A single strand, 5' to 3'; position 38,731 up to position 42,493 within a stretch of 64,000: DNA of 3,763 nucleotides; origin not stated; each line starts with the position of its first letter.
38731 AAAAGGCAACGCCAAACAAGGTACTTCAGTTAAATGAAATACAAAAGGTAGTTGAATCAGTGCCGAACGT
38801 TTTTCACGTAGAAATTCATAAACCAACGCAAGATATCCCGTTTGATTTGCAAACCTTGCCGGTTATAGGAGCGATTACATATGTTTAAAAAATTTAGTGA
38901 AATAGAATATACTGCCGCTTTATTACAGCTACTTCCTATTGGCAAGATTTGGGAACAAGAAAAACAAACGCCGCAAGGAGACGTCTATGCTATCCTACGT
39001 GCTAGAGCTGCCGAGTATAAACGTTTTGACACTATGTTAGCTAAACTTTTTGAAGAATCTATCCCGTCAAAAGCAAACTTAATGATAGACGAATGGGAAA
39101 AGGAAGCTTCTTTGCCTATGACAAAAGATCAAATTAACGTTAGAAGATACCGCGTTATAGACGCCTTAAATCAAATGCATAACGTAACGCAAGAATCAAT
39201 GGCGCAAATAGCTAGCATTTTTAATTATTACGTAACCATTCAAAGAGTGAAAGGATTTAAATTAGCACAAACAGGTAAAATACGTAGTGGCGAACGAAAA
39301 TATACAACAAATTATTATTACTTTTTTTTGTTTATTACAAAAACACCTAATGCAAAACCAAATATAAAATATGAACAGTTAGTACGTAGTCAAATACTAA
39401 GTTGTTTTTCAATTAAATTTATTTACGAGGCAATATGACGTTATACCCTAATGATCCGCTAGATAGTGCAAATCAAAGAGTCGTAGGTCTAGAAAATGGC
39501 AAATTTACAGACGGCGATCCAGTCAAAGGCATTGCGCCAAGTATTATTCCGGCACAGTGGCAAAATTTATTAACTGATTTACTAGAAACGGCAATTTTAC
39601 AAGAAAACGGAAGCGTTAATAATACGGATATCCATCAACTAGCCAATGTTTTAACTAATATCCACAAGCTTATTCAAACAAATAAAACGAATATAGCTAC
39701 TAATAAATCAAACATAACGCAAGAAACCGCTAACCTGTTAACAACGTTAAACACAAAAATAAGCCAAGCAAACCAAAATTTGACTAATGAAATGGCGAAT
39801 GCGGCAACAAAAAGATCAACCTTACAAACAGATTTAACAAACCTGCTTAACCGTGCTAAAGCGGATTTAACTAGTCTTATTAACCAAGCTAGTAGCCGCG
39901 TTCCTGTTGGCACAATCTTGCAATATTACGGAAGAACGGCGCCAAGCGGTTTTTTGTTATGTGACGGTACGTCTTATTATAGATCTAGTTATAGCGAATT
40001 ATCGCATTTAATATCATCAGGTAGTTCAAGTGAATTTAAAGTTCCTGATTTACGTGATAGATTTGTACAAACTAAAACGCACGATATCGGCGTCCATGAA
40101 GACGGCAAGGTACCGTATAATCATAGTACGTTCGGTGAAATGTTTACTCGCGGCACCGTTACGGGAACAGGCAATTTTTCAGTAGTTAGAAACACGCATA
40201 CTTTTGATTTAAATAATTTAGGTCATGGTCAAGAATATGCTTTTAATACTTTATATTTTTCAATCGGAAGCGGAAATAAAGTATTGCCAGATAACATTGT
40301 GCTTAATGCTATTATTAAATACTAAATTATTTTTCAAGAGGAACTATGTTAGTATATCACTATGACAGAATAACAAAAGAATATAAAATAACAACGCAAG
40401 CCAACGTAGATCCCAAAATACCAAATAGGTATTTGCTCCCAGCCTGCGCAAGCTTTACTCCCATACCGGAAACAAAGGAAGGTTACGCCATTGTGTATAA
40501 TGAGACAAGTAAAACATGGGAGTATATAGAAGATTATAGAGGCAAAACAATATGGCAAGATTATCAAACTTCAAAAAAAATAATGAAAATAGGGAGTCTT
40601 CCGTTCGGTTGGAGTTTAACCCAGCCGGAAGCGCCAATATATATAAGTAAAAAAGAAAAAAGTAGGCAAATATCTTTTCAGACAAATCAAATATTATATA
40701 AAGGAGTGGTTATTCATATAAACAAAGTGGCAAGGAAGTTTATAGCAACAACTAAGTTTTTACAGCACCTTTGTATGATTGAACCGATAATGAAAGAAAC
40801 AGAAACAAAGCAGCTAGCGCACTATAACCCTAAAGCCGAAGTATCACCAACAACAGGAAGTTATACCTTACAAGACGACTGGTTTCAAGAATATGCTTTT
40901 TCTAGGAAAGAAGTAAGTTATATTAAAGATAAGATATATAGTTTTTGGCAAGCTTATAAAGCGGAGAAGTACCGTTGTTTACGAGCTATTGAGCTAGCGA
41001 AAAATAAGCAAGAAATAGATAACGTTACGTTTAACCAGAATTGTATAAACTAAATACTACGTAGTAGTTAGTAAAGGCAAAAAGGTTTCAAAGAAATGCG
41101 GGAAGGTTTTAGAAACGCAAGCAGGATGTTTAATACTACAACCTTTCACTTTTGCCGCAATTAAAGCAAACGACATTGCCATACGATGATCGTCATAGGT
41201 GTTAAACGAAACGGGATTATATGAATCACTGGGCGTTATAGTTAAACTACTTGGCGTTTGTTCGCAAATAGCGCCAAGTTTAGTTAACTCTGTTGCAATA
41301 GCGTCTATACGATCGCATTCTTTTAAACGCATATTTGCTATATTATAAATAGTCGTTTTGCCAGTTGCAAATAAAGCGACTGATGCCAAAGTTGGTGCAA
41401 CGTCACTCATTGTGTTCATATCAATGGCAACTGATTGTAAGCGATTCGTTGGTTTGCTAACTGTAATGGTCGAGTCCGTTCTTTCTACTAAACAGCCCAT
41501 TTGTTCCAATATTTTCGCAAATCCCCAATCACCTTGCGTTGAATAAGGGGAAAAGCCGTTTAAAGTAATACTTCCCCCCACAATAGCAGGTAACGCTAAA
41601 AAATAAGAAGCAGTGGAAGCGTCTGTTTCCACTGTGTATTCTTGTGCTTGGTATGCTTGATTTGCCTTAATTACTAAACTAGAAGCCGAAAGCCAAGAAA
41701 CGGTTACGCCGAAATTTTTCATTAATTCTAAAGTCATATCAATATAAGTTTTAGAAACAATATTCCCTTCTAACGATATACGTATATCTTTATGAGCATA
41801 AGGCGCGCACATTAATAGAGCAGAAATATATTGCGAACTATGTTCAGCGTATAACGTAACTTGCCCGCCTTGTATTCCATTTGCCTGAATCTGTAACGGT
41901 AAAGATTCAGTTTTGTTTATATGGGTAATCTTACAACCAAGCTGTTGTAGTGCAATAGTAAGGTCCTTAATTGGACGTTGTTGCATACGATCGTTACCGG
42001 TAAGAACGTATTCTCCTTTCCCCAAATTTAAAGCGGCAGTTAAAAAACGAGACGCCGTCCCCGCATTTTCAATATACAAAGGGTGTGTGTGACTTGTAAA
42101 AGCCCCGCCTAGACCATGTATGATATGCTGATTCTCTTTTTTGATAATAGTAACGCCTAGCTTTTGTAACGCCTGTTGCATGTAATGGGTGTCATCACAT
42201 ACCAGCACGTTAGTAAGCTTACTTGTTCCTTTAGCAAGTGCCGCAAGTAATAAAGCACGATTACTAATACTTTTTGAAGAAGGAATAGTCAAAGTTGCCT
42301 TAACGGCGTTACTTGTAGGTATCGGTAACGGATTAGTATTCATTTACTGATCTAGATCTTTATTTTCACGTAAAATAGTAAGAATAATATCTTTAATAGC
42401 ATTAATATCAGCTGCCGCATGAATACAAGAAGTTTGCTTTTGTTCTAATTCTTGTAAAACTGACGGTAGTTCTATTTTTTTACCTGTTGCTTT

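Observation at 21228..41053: Mu-family structural gene set without any transposition, integration, replication or lysis genes: candidate GTA-like particle locus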

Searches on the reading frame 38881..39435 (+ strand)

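Call 7: search_protein_families(library=pfam, proteins=[window:38881-39435:+], max_evalue=0.01)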
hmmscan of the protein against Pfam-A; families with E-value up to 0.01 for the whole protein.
window:38881-39435:+ (185 aa): 2 families
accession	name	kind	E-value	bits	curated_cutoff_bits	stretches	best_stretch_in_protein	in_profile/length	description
PF10076.14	Phage_Mu_Gp48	-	1.1e-12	48.4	37.4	1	13-139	2-110/150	Bacteriophage Mu-like, Gp48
PF02696.19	SelO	-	0.0022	17.2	22.8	1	2-122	322-439/466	Protein adenylyltransferase SelO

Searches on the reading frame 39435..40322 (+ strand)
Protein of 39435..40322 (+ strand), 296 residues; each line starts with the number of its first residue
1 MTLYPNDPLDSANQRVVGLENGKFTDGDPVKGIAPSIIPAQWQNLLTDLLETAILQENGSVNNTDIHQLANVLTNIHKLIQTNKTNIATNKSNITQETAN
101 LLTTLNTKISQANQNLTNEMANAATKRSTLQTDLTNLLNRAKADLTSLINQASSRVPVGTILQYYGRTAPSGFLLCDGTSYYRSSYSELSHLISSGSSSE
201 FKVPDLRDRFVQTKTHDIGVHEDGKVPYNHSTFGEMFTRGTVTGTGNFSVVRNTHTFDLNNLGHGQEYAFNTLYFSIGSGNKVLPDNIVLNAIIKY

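Call 7: search_protein_families(library=pfam, proteins=[window:39435-40322:+], max_evalue=0.01)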
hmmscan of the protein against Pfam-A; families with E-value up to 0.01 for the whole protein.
window:39435-40322:+ (296 aa): 1 family
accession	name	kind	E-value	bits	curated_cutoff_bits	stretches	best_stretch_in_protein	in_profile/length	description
PF07484.17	Collar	-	1.6e-11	44.4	24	1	159-211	1-57/57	Phage Tail Collar Domain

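Call 34: search_protein_families(library=phrogs, proteins=[window:39435-40322:+], max_evalue=0.01)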
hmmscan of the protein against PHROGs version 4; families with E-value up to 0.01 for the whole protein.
window:39435-40322:+ (296 aa): 23 families
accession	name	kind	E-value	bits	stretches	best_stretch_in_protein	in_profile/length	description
phrog_1858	-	tail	3.5e-22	79.2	1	15-295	12-292/1018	tail fiber protein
phrog_523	-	tail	1.6e-14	54.6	1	68-211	408-536/673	tail collar fiber protein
phrog_6256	-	tail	6.2e-14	52.9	1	88-237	235-367/686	tail fiber protein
phrog_14307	-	unknown function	8.4e-11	42.7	1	129-222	21-109/137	-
phrog_19618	-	tail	1.1e-10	42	1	64-217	52-202/387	tail collar protein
phrog_1800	-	tail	7.3e-10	39.4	1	70-226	310-447/545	tail collar fiber protein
phrog_327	-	tail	1e-09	39.3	1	83-295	259-440/618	tail protein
phrog_295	-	tail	1.9e-09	37.9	1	74-226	529-662/794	tail fiber protein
phrog_2097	-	tail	6.4e-09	36.1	1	20-232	201-441/644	tail fiber protein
phrog_20472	-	unknown function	6.1e-08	33.4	1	152-295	221-364/366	-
phrog_3100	-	tail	1.9e-07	32.7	1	57-220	119-277/382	tail fiber protein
phrog_16867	-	unknown function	1.6e-06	27.9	1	16-90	9-83/631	-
phrog_17105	-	unknown function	2.5e-06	27.4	1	13-118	6-112/528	-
phrog_8469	-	tail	3.8e-06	27.4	1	114-273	104-229/303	tail fiber protein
phrog_9116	-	tail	7.7e-06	25.9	1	155-210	58-118/455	tail protein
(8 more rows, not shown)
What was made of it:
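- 39435..40325 (+): Tail fibre with collar domain. Calls 7, 34.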

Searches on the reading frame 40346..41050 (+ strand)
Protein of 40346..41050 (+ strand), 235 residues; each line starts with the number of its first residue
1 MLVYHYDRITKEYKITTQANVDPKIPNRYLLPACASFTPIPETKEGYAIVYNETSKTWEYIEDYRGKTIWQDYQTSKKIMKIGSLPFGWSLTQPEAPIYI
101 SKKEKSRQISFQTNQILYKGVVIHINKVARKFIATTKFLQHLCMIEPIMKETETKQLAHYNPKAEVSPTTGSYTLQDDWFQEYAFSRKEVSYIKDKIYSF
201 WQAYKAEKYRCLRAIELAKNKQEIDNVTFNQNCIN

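Call 7: search_protein_families(library=pfam, proteins=[window:40346-41050:+], max_evalue=0.01)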
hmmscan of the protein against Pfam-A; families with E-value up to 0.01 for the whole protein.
window:40346-41050:+ (235 aa): 0 families

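Call 34: search_protein_families(library=phrogs, proteins=[window:40346-41050:+], max_evalue=0.01)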
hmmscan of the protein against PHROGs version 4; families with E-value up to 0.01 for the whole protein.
window:40346-41050:+ (235 aa): 6 families
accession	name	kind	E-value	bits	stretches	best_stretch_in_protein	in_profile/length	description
phrog_105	-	tail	1.1e-18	68.5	1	1-98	23-117/239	tail fiber assembly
phrog_7290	-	tail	5.4e-14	53.3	1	1-90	18-105/112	tail fiber assembly protein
phrog_1807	-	tail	4.4e-11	43.9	1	2-98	14-105/241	tail fiber protein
phrog_15280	-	unknown function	2.9e-09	38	1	2-98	19-112/143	-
phrog_35518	-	tail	1.1e-05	26.5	1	1-96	1-95/163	tail fiber assembly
phrog_28103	-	unknown function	0.00022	21.7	1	28-96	144-217/316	-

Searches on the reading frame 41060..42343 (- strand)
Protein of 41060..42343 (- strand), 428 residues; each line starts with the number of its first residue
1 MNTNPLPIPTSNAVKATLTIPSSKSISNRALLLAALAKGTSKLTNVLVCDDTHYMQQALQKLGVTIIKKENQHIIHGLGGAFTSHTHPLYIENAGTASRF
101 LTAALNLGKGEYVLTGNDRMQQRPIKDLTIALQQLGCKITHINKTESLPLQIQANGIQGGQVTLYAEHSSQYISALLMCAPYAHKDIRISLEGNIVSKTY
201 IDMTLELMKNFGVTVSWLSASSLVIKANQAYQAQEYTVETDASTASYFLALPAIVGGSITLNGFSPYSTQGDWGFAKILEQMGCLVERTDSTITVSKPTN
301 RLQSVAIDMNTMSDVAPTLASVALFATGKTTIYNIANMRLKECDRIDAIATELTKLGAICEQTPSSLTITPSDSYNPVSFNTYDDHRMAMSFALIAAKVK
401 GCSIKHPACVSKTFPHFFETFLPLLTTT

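Call 13: search_protein_families(library=ncbifam, proteins=[window:41060-42343:-], max_evalue=0.00001)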
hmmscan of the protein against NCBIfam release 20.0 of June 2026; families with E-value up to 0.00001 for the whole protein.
window:41060-42343:- (428 aa): 6 families
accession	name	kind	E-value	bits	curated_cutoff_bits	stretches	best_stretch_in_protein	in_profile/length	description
TIGR01356.1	aroA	equivalog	4.2e-134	447.5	287.25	1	18-421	3-409/415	3-phosphoshikimate 1-carboxyvinyltransferase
NF008816.0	PRK11860.1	equivalog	2.7e-122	409.1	943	1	3-424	4-435/662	bifunctional 3-phosphoshikimate 1-carboxyvinyltransferase/cytidylate kinase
NF011381.1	PRK14806.1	equivalog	4.3e-49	167.4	902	1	9-419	307-721/733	bifunctional prephenate dehydrogenase/3-phosphoshikimate 1-carboxyvinyltransferase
NF006873.0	PRK09369.1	subfamily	1.4e-24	86.5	297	2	8-308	6-296/419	UDP-N-acetylglucosamine 1-carboxyvinyltransferase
TIGR01072.1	murA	equivalog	1.5e-19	70.1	392.7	1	10-392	8-377/416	UDP-N-acetylglucosamine 1-carboxyvinyltransferase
NF009470.0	PRK12830.1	equivalog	1.8e-13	50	552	1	8-354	6-345/417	UDP-N-acetylglucosamine 1-carboxyvinyltransferase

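Call 18: find_related_loci(query=window:41060-42343:-, collection=genome_contigs, flank=10000)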
Query window:41060-42343:- (428 aa) in genome_contigs; peptide patterns used: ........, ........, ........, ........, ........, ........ (x = any residue, [..] = any of these).
600 stretches matched a pattern (row limit reached: there are more); 600 encode a relative of the query (tblastn E <= 1e-3); the best 80 are kept; 80 distinct loci.
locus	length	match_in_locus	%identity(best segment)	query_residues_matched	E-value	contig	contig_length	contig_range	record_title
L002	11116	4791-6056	47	2-421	1e-115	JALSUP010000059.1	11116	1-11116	MAG: Sulfurovum sp. isolate S010_maxbin2_scaf2bin.057 S010_NODE_1923_length_11116_cov_27.364455, whole genome shotgun se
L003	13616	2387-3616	46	9-419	2e-115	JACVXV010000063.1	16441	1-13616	MAG: Candidatus Brocadiaceae bacterium isolate B4_bin.26 scaffold_497, whole genome shotgun sequence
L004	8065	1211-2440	47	14-421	1e-114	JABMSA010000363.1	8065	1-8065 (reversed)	MAG: Planctomycetota bacterium isolate bin.53 k141_2994270, whole genome shotgun sequence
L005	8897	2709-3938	47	14-421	2e-114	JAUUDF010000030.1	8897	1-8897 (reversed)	MAG: Sulfurovum sp. isolate WV30_bin7 all_Scaff006572, whole genome shotgun sequence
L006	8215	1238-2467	47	14-421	7e-114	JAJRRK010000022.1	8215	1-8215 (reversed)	MAG: Campylobacterales bacterium isolate Dive100_bin2.97 k141_131047, whole genome shotgun sequence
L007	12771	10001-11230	44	14-424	1e-113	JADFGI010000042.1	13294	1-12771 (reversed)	MAG: Nitrospinota bacterium isolate B2T1L10 B2T1L10_NODE7277, whole genome shotgun sequence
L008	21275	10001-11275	44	1-425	6e-113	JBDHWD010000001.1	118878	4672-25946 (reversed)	MAG: Thermomicrobiales bacterium isolate AS-MICRO-3CA.275 NODE_454_length_118878_cov_10.925015, whole genome shotgun seq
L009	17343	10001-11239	44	9-421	3e-112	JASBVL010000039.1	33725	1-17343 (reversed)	MAG: Sphaerobacter sp. isolate Bu17 Bu17_contig39, whole genome shotgun sequence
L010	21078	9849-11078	47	14-421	2e-111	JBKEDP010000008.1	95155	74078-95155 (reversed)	MAG: Vibrio sp. isolate VLC_017 k121_10123809, whole genome shotgun sequence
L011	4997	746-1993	45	6-419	6e-112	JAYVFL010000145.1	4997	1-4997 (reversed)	MAG: Abditibacterium sp. isolate GL44_UP_concoct_128_sub GL44_UP_concoct_128_sub_144, whole genome shotgun sequence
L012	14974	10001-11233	47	13-421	2e-111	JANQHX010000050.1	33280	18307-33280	MAG: Gynuella sp. isolate PL24a_bin.28 k99_6867005, whole genome shotgun sequence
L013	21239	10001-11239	45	6-419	5e-111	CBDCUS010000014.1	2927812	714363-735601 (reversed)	MAG: Candidatus Scalinduaceae bacterium isolate 06c2e644-e4ca-4b95-b966-bf5aaa188cb2 genome assembly, contig: contig_14,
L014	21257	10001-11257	44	1-419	4e-111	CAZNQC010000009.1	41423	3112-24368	MAG TPA_asm: uncultured Sphaerobacteraceae bacterium isolate SRP344714_co1_164 genome assembly, contig: NODE_1945_length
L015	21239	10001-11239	47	9-421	2e-110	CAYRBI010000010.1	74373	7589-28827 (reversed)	MAG TPA_asm: uncultured bacterium isolate binchicken_co66_130 genome assembly, contig: NODE_672_length_74373_cov_9.75011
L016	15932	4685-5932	47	8-424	1e-110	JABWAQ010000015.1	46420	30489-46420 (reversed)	MAG: Candidatus Brocadia sp. isolate MAG_8 scaffold_625, whole genome shotgun sequence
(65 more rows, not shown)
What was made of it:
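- Tried and rejected: The single scan was spent (call 18).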

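Call 19: list_cluster_members(proteins=[P0001, window:41060-42343:-, window:15810-18314:+, window:21228-23030:+, window:23059-24351:+, window:24694-25872:+, window:26568-27308:-, window:31509-32969:+, window:33909-34826:+, window:39435-40322:+])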
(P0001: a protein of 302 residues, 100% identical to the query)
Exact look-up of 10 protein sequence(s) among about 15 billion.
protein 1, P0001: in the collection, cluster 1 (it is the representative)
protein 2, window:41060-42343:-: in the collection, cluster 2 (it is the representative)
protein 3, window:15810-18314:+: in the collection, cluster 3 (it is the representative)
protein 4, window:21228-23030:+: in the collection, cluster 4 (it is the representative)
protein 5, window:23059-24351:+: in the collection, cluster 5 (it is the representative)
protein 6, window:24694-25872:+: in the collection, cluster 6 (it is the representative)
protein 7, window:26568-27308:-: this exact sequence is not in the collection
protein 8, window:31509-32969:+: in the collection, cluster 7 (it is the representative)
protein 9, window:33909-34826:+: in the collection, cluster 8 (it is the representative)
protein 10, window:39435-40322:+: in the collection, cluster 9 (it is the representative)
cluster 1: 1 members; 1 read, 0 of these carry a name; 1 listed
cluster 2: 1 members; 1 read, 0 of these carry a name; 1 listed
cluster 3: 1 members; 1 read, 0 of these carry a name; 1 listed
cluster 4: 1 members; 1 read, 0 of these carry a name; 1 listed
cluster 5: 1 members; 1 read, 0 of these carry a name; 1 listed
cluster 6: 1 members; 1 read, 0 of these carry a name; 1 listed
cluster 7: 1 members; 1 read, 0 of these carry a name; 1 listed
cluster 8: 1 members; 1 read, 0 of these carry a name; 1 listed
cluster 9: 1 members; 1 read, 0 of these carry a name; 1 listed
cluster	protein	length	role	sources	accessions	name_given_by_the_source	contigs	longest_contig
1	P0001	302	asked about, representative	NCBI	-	-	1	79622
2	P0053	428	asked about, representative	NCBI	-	-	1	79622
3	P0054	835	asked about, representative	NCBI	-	-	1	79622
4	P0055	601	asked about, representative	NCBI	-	-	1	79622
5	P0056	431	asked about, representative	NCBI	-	-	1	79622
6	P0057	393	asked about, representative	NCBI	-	-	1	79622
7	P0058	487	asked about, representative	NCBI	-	-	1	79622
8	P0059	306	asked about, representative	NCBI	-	-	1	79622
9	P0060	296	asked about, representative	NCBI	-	-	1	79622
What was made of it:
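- Only 64 of 79.6 kb of the contig could be inspected (call 19).
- Tried and rejected: Cluster-member look-up for organism names: all singletons, unnamed (call 19).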
